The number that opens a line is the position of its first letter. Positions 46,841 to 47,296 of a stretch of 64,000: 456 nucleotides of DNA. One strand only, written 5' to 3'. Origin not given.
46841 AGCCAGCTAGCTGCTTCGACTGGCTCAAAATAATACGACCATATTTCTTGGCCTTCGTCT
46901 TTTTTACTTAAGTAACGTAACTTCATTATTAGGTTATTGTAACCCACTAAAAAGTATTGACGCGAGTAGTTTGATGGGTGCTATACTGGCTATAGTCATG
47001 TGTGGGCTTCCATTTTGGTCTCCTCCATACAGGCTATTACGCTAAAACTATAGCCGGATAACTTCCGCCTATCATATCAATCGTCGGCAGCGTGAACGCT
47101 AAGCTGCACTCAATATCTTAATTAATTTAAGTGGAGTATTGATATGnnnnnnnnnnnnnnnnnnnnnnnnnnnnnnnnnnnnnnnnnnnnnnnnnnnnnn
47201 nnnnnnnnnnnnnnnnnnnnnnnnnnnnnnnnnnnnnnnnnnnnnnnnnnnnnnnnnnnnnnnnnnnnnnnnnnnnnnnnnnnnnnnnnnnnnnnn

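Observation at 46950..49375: GC-rich five-ORF cassette: two paralogous small proteins, two micro-ORFs and a UmuC-like polymerase, with no known accessory subunit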

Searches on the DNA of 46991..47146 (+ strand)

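Call 83: build_rna_model(alignment_id=A5, structure=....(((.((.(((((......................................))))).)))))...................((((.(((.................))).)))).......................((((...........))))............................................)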
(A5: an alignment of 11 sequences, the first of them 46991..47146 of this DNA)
Model R1 built from alignment A5 (11 sequences, 203 columns); structure: as given.
model positions 164; base pairs 21; branch points 2; effective number of sequences 1.8; information 0.59 bits per position. Calibrated on 0.2 Mb of random sequence (short: E-values are rough).
structure used (alignment columns):
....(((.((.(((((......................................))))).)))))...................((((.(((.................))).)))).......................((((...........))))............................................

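Call 84: search_with_rna_model(model_id=R1, sources=[window, L001, L003, L005, L007, L008, L009, L010, L011, L012, L013, L014, L015, L016, L017, L018, L020, L021, L022, L023, L024, L025, L026, L027, L028, L029, L030, L031, L033, L034], max_evalue=1, make_alignment=true)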
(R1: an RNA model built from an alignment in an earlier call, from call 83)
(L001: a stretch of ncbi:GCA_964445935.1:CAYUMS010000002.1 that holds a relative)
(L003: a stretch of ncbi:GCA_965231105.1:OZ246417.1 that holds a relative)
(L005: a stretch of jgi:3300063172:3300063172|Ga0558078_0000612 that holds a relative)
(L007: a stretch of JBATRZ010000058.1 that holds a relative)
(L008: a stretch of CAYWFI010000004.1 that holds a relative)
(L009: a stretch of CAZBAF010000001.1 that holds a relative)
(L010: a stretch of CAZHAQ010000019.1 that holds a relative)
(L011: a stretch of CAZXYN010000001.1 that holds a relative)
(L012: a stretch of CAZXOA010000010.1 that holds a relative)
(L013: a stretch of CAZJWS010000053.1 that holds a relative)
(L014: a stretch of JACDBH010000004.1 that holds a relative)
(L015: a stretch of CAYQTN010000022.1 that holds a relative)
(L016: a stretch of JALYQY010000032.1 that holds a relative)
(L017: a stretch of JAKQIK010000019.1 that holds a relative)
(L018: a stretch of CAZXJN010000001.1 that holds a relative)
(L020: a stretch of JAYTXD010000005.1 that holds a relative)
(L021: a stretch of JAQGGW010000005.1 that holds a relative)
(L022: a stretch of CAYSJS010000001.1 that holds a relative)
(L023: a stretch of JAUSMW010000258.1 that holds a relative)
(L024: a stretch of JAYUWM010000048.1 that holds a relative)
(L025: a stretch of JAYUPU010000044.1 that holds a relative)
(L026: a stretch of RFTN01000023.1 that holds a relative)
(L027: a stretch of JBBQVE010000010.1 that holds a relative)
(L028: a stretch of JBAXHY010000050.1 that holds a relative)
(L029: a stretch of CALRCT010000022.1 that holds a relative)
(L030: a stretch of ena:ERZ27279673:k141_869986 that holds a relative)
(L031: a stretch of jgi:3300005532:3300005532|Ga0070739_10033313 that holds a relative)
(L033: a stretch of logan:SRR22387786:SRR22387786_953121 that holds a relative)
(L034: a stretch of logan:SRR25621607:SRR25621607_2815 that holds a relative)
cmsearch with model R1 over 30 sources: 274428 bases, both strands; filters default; matches with E-value up to 1: 26.
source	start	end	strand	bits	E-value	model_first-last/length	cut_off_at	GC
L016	2164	2331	+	165.3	1.5e-35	1-164/164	no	0.46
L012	3838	4003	+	159.9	2.7e-34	1-164/164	no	0.5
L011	3834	4003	+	159.8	2.9e-34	1-164/164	no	0.44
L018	3830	4003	+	151.2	2.6e-32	1-164/164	no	0.46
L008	3827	4003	+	151.2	2.6e-32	1-164/164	no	0.46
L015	3842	4003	+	149.3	7.2e-32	1-164/164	no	0.45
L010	3834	4003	+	147.4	2e-31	1-164/164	no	0.44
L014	2543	2705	+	146.5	3.2e-31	1-164/164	no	0.48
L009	3829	4003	+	145.3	5.7e-31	1-164/164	no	0.44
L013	2810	3007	+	136.4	6.2e-29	1-164/164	no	0.46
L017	3821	4003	+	136.4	6.3e-29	1-164/164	no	0.42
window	46991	47146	+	129.9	1.9e-27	1-164/164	no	0.41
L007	3887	4003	+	68.9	1.6e-13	1-164/164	no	0.38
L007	3657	3813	+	59.8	1.9e-11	1-164/164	no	0.48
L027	3831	3979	+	53.2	6e-10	1-164/164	no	0.46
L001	5790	5991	+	46.3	2.3e-08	1-164/164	no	0.47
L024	3850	4003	+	35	8.7e-06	1-164/164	no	0.39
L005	5814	5991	+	34.9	9.1e-06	1-164/164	no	0.38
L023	2494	2628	+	34.7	1e-05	1-164/164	no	0.44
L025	3850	4003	+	30.8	8.1e-05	1-164/164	no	0.4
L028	1056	1206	+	29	0.0002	1-164/164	no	0.38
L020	2375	2549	+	28.1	0.00033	1-164/164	no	0.41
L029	1499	1647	+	25.3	0.0014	1-164/164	no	0.4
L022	3637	3806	+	23.8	0.0031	1-164/164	no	0.39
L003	5819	5991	+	19.7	0.027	1-164/164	no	0.45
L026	3283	3349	+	12.9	0.97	1-164/164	no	0.39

Alignment A7: 26 matches aligned to the model, 327 columns, each read 5' to 3' on its own strand. Consensus structure (alignment columns), stored with it:
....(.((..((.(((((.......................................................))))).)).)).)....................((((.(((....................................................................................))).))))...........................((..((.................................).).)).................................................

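Call 112: search_with_rna_model(model_id=R1, sources=[L046, L047, L048, L030, L034, L002, L004, L006, L019], max_evalue=1)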
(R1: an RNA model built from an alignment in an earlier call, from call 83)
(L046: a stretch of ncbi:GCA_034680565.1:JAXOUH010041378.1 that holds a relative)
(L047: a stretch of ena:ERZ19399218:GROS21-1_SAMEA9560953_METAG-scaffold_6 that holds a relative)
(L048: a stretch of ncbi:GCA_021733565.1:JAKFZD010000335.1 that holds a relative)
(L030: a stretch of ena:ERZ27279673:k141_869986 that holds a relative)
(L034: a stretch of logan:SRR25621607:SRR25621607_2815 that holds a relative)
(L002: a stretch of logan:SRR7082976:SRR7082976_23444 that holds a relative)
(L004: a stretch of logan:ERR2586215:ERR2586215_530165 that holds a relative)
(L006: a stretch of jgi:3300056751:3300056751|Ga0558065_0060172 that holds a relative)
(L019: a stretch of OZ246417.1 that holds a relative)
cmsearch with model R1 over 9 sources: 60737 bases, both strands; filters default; matches with E-value up to 1: 4.
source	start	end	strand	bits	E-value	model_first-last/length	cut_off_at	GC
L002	2043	2244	+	46.3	5.1e-09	1-164/164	no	0.47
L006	1634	1811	+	34.9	2e-06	1-164/164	no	0.38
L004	669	841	+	19.7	0.0059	1-164/164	no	0.45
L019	3795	3967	+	19.7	0.0059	1-164/164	no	0.45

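Call 115: search_with_rna_model(model_id=R1, sources=[L049, L050], max_evalue=1)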
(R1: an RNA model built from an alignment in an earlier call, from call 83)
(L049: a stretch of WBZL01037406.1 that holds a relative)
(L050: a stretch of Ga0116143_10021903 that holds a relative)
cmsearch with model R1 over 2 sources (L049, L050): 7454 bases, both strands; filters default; matches with E-value up to 1: 2.
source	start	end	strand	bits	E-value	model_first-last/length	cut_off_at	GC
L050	3675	3849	+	148.6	2.8e-33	1-164/164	no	0.47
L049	2055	2237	-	133.1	9.7e-30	1-164/164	no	0.43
